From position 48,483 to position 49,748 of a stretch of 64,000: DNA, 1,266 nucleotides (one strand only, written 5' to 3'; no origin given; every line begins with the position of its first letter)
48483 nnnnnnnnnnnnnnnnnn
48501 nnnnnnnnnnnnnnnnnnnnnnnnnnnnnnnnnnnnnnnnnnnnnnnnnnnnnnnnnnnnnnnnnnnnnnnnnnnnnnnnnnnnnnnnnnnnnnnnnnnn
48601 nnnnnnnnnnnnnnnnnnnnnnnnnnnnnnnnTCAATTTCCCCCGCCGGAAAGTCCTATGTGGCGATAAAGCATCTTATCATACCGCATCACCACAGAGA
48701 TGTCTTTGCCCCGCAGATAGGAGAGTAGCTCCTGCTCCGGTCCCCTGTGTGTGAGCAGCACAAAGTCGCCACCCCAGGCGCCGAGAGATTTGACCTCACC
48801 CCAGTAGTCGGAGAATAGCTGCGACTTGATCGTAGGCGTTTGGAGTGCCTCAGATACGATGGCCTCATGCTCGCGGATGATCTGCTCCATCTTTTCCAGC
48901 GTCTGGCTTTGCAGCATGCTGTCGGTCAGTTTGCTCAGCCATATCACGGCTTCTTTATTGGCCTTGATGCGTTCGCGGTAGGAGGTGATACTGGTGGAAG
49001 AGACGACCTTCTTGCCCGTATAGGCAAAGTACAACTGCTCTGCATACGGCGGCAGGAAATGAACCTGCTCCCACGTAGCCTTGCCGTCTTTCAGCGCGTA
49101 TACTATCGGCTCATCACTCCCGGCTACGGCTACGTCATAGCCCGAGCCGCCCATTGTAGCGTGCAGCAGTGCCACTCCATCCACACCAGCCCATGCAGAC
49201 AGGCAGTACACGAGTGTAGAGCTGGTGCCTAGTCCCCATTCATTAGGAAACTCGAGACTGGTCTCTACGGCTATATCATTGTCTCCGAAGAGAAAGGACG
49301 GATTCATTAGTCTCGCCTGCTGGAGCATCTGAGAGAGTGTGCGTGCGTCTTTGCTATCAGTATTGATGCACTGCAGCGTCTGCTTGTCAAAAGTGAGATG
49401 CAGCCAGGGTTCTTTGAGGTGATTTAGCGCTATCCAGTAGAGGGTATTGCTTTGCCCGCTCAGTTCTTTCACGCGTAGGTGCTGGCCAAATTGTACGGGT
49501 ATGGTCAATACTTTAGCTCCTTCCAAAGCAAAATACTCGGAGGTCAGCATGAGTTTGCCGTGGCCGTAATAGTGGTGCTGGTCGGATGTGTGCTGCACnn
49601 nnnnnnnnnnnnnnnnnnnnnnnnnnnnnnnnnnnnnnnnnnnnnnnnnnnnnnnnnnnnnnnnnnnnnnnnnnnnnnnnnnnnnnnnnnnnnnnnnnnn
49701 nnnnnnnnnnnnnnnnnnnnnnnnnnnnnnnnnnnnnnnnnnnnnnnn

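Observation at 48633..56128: Eukaryote-type sterol cassette (squalene synthase, squalene epoxidase, oxidosqualene cyclase) wired directly to mevalonate-pathway genes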

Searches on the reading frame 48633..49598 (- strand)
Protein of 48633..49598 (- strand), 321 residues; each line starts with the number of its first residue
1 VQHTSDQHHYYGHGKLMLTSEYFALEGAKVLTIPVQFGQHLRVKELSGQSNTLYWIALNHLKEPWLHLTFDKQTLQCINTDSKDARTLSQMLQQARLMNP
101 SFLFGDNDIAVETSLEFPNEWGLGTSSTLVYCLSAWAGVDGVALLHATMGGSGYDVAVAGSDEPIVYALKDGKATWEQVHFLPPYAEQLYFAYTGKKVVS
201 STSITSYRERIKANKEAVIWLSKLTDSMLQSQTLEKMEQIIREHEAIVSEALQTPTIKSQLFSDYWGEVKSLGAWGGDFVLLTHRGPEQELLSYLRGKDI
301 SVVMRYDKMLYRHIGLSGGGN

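Call 3: search_protein_families(library=pfam, proteins=[window:48633-49598:-])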
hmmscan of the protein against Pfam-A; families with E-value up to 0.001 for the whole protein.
window:48633-49598:- (321 aa): 0 families

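Call 4: search_protein_families(library=ncbifam, proteins=[window:48633-49598:-])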
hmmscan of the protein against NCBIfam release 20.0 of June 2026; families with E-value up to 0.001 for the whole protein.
window:48633-49598:- (321 aa): 1 family
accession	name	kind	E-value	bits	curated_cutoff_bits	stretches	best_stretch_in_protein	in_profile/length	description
NF040656.1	GHMP_GYDIA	hypoth_equivalog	1e-93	313.8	225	1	9-309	1-298/299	GYDIA family GHMP kinase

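Call 28: search_solved_structures(query=window:48633-49598:-, max_evalue=10)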
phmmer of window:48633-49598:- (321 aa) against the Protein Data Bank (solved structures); distinct sequences matched with E-value up to 10: 2.
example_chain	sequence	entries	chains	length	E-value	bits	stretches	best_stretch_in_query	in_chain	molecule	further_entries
2fsu_A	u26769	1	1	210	0.49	12.9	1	5-105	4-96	Protein phnH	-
3wwx_A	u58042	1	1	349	1.3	11.6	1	80-142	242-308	S12 family peptidase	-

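Call 35: find_homologous_proteins(query=window:48633-49598:-, max_evalue=0.00001)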
Query window:48633-49598:- (321 aa): 7994 proteins with E <= 0.00001 among 8000 candidates; the best 120 are listed.
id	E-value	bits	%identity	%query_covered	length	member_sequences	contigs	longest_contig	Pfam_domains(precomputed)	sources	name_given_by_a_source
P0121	1.5e-182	624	91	93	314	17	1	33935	-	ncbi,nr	ncbi:MAG: GHMP kinase [Bacteroidetes bacterium]|nr:GHMP kinase [Bacteroidota bacterium]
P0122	3.6e-182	623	89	95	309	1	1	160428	-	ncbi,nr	ncbi:MAG: GHMP kinase [Bacteroidetes bacterium]|nr:GHMP kinase [Bacteroidota bacterium]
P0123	8.5e-141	487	66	95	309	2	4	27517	-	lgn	-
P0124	1.1e-137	477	65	95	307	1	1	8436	-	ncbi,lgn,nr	ncbi:MAG: hypothetical protein JWO03_1421 [Bacteroidetes bacterium]|nr:hypothetical protein [Bactero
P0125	2.7e-135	469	64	95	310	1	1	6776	-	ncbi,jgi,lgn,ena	jgi:mevalonate kinase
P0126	7.2e-135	467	64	97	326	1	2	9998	-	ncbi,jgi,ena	jgi:mevalonate kinase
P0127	4.7e-134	465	63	95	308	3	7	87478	-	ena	-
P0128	3.5e-130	452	64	95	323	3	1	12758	-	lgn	-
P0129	1.0e-129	450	61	96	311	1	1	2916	-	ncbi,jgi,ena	jgi:mevalonate kinase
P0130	6.9e-125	435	59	97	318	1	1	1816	-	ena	-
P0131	2.6e-124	433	57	97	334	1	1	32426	-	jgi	jgi:mevalonate kinase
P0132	5.6e-124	432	59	96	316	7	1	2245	-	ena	-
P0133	1.2e-123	431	60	95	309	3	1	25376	-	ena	-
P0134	1.5e-123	430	58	96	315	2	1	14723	-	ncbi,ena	-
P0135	1.6e-123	430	61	96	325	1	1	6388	-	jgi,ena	-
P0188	1.0e-98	349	48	97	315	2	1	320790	-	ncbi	ncbi:MAG: GYDIA family GHMP kinase [Chitinophagales bacterium]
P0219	6.5e-96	339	49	96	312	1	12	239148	-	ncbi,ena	-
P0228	5.6e-95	336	49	94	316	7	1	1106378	-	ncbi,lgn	-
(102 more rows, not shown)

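Call 36: find_encoding_contigs(protein=P0188, flank=7000, max_places=1)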
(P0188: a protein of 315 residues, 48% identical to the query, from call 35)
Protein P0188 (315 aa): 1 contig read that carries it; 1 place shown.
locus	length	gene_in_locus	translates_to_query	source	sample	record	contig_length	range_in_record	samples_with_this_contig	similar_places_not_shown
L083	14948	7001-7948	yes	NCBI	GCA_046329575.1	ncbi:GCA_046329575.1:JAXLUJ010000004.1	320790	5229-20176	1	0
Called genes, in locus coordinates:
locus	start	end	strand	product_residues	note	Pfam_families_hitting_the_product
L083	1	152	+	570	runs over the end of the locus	PF00890:FAD_binding_2 (weak), PF01266:DAO (faint), PF01946:Thi4 (faint), PF12831:FAD_oxidored (faint), PF13450:NAD_binding_8, PF01593:Amino_oxidase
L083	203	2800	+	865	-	PF00133:tRNA-synt_1, PF09334:tRNA-synt_1g (weak), PF13603:tRNA-synt_1_2, PF08264:Anticodon_1, PF10458:Val_tRNA-synt_C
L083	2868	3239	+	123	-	PF13280:WYL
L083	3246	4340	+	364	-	PF12038:QTMAN_N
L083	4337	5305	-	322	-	PF04443:LuxE (weak)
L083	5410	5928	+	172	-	-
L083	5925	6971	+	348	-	PF01180:DHO_dh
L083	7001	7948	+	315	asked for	-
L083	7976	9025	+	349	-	PF22700:MVD-like_N, PF18376:MDD_C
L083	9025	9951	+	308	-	PF00288:GHMP_kinases_N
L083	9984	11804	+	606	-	-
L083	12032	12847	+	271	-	PF01618:MotA_ExbB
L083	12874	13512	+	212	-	PF02472:ExbD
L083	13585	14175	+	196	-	PF02472:ExbD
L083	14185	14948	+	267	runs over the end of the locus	-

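Call 37: find_encoding_contigs(protein=P0219, flank=7000, max_places=2)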
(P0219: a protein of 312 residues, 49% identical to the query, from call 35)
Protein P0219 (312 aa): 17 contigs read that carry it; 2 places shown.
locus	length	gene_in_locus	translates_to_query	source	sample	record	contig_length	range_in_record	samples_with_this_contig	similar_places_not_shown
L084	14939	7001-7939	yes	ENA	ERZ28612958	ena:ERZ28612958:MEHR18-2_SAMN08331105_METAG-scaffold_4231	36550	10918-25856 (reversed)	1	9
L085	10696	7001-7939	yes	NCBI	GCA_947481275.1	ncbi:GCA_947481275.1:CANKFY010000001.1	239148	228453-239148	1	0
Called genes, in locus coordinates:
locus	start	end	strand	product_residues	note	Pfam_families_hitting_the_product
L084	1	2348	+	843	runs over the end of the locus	PF00801:PKD (weak), PF18911:PKD_4, PF13573:SprB, PF13585:CHU_C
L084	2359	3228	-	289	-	PF07608:DUF1571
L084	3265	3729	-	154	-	PF06127:Mpo1-like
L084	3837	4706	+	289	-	PF16881:LIAS_N, PF04055:Radical_SAM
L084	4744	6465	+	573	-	PF13573:SprB, PF18962:Por_Secre_tail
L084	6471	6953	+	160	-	PF00293:NUDIX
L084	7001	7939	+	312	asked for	-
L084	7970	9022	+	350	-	PF22700:MVD-like_N, PF18376:MDD_C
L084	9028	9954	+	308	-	PF00288:GHMP_kinases_N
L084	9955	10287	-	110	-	-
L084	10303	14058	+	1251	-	PF00512:HisKA (weak), PF02518:HATPase_c, PF14501:HATPase_c_5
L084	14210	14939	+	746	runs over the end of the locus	PF05572:Peptidase_M43, PF18911:PKD_4 (weak), PF18962:Por_Secre_tail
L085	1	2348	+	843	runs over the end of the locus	PF00801:PKD (weak), PF18911:PKD_4, PF13573:SprB, PF13585:CHU_C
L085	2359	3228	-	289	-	PF07608:DUF1571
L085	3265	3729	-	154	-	PF06127:Mpo1-like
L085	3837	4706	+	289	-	PF16881:LIAS_N, PF04055:Radical_SAM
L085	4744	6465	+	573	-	PF13573:SprB, PF18962:Por_Secre_tail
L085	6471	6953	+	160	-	PF00293:NUDIX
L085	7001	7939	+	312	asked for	-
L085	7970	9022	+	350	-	PF22700:MVD-like_N, PF18376:MDD_C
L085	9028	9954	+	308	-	PF00288:GHMP_kinases_N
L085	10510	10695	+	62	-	?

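Call 38: find_encoding_contigs(protein=P0228, flank=7000, max_places=1)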
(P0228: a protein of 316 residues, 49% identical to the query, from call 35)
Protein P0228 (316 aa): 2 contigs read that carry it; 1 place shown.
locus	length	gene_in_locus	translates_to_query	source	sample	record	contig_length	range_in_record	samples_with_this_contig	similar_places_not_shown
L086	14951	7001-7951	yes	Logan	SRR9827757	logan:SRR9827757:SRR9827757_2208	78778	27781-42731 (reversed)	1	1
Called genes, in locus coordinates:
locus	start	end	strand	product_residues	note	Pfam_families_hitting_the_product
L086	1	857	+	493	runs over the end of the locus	PF00939:Na_sulph_symp, PF03600:CitMHS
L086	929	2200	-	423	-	PF05048:NosD (weak), PF13229:Beta_helix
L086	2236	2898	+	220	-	PF07566:DUF1543 (weak)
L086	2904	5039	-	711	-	PF01804:Penicil_amidase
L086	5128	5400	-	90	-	-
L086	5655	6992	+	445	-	PF00368:HMG-CoA_red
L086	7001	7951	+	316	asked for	-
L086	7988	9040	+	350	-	PF22700:MVD-like_N, PF18376:MDD_C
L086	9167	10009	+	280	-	PF00288:GHMP_kinases_N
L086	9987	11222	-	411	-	PF00275:EPSP_synthase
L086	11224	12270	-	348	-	PF13685:Fe-ADH_2, PF01761:DHQ_synthase, PF24621:DHQS_C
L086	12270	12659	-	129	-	PF03544:TonB_C (weak)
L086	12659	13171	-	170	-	-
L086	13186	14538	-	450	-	PF00171:Aldedh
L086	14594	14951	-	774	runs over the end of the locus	PF00912:Transgly, PF00905:Transpeptidase, PF06832:BiPBP_C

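Call 62: predict_structure(alignment_id=A2)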
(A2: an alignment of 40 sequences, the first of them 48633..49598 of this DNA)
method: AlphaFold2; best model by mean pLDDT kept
length: 321 residues; sequences in the alignment: 40
mean_pLDDT: 89.9   pTM: 0.87
mean pLDDT of the five models: 89.9, 89.5, 89.1, 88.7, 88.6
residues with pLDDT >= 90: 243; 70-90: 52; 50-70: 13; < 50: 13
segments of 3 or more residues with pLDDT < 50: 1-4, 316-321
pLDDT, mean of each block of 10 residues (from residue 1): 64 93 88 95 95 97 96 97 96 98 95 94 91 98 93 90 93 91 96 77 68 87 97 98 95 90 96 72 97 97 94 54 35
secondary structure, 60 per line:
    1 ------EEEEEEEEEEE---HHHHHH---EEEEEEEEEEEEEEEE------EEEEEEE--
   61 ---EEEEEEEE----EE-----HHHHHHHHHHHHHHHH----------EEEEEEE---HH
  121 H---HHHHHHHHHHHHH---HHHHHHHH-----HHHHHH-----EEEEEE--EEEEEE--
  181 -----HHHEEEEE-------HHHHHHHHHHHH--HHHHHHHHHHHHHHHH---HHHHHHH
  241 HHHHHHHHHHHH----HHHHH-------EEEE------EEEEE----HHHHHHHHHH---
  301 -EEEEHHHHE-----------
elements in order: E7-17 H21-26 E30-45 E52-58 E64-71 H83-98 E109-115 H125-137 H141-148 H154-159 E165-170 E173-178 E189-193 H201-212 H215-230 H234-252 H257-261 E269-272 E279-283 H288-297 E302-305 H306-309

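Call 66: fold_search(model_id=the predicted structure, library=pdb)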
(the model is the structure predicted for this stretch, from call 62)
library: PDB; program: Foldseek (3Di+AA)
matches with E <= 10: 707; with E <= 0.001: 196
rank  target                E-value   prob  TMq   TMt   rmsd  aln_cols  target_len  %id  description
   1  2hfs_A                1.5e-14  1.00  0.66  0.65   5.2       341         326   14  Crystal structure of L. major mevalonate kinase (released 2007-04-17)
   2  1kkh                  1.7e-14  1.00  0.68  0.68   4.8       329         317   15  Crystal Structure of the Methanococcus jannaschii Mevalonate Kinase (released 2002-03-27)
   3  2r3v_A                4.1e-14  1.00  0.62  0.52   5.9       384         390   14  The Biochemical and Structural Basis for Feedback Inhibition of Mevalonate Kinase and Isoprenoid Metabolism (released 2008-06-24)
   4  2r42                  4.1e-14  1.00  0.63  0.54   5.9       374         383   15  The Biochemical and Structural Basis for feedback Inhibition of Mevalonate Kinase and Isoprenoid Metabolism (released 2008-06-24)
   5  2hfu_B                6.0e-14  1.00  0.64  0.64   5.3       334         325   14  Crystal structure of L. major mevalonate kinase in complex with R-mevalonate (released 2007-04-17)
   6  1vis                  1.7e-13  1.00  0.69  0.70   4.6       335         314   15  Crystal structure of mevalonate kinase (released 2003-12-30)
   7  1kvk                  4.0e-13  1.00  0.65  0.56   5.3       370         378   16  The Structure of Binary complex between a Mammalian Mevalonate Kinase and ATP: Insights into the Reaction Mechanism and  (released 2002-03-27)
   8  8tfo_A                5.5e-13  1.00  0.68  0.57   7.2       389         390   14  Structure of MKvar (released 2024-03-13)
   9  8tfo_B                7.4e-13  1.00  0.64  0.54   7.5       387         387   16  Structure of MKvar (released 2024-03-13)
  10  2r3v_B                9.5e-13  1.00  0.58  0.50   6.9       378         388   16  The Biochemical and Structural Basis for Feedback Inhibition of Mevalonate Kinase and Isoprenoid Metabolism (released 2008-06-24)
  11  2r3v_D                1.2e-12  1.00  0.58  0.50   7.3       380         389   14  The Biochemical and Structural Basis for Feedback Inhibition of Mevalonate Kinase and Isoprenoid Metabolism (released 2008-06-24)
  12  3k17_A                1.8e-12  1.00  0.67  0.61   5.9       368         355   15  Crystal structure of a Lin0012 protein from Listeria innocua (released 2009-10-06)
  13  1k47_A                5.0e-12  1.00  0.64  0.64   5.1       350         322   15  Crystal Structure of the Streptococcus pneumoniae Phosphomevalonate Kinase (PMK) (released 2002-05-08)
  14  2oi2                  1.0e-11  1.00  0.60  0.66   5.4       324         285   17  Streptococcus pneumoniae Mevalonate Kinase in Complex with Diphosphomevalonate (released 2007-05-01)
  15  1pie                  2.2e-11  1.00  0.65  0.55   5.3       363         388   12  Crystal Structure of Lactococcus lactis Galactokinase Complexed with Galactose (released 2003-09-23)
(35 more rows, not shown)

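Call 70: find_encoding_contigs(protein=P0127, flank=10000, max_places=1)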
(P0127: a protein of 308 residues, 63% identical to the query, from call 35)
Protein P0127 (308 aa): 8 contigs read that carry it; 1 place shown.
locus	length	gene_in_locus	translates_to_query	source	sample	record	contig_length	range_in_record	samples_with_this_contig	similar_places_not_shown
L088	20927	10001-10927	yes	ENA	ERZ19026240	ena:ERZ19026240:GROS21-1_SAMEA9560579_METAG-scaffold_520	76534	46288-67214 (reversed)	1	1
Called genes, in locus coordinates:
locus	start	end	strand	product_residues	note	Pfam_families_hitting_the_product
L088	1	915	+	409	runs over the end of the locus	PF00890:FAD_binding_2 (faint), PF01266:DAO (weak), PF01494:FAD_binding_3, PF07992:Pyr_redox_2 (faint), PF13450:NAD_binding_8 (weak), PF13738:Pyr_redox_3 (faint), PF22578:GGR_cat (weak)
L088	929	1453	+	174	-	PF16267:DUF4920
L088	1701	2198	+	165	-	PF00034:Cytochrom_C, PF13442:Cytochrome_CBB3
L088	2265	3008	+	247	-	PF00106:adh_short, PF08659:KR, PF23441:SDR, PF13561:adh_short_C2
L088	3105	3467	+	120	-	PF01245:Ribosomal_L19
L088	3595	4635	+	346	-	PF07885:Ion_trans_2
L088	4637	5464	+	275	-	PF14022:DUF4238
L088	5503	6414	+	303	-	PF01040:UbiA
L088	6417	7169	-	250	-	PF13568:OMP_b-brl_2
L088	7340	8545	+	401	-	PF04339:FemAB_like (faint), PF13480:Acetyltransf_6 (faint)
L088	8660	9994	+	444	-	PF00368:HMG-CoA_red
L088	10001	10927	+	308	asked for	-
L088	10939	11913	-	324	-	PF08885:GSCFA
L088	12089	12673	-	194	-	-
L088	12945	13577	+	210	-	PF00573:Ribosomal_L4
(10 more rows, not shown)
